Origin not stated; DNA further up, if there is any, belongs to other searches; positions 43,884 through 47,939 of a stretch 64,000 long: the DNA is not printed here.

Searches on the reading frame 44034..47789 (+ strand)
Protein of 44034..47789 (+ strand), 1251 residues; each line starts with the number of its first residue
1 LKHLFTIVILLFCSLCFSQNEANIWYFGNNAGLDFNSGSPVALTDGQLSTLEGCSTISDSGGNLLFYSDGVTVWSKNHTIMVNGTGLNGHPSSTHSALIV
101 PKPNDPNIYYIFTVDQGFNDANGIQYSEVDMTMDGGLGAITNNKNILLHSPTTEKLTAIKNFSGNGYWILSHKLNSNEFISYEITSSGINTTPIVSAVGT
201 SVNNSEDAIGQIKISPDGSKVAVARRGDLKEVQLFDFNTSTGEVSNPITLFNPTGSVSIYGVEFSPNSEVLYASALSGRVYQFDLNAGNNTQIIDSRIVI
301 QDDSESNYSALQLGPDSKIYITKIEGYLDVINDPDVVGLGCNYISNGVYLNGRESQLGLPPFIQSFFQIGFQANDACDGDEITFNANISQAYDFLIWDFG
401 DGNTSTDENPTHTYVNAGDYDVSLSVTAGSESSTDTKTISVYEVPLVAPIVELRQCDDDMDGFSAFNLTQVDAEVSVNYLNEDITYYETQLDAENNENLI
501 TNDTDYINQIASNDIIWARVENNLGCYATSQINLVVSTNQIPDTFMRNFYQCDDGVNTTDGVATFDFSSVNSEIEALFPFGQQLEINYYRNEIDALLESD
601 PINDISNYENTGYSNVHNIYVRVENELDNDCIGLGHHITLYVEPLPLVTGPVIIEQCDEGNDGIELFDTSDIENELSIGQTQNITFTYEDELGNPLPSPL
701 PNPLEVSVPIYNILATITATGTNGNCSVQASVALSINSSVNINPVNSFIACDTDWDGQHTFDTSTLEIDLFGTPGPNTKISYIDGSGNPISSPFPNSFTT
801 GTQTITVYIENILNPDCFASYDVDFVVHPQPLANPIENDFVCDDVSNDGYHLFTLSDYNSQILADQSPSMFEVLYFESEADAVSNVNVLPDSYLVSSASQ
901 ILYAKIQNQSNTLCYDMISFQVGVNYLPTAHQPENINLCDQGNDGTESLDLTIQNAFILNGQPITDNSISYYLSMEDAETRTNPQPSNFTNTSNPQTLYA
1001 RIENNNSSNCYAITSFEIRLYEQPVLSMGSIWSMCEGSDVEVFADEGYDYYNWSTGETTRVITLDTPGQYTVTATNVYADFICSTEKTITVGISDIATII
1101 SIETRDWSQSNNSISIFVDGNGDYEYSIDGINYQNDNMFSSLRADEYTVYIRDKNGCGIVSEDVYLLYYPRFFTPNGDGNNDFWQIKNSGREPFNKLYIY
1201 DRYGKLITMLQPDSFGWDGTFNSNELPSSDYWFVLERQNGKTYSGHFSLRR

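Call 46: search_protein_families(library=pfam, proteins=[window:44034-47789:+])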
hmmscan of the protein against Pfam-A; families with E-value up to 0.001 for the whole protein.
window:44034-47789:+ (1251 aa): 3 families
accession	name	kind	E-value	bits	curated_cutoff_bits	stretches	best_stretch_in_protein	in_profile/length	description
PF18911.6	PKD_4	-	2.3e-14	53.6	27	1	374-440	12-82/85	PKD domain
PF13585.12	CHU_C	-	1.7e-13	50.9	27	1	1170-1245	4-82/86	CHU_C Type IX secretion signal domain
PF00801.26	PKD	-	1.4e-09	38.3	23.5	1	379-441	14-80/80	PKD domain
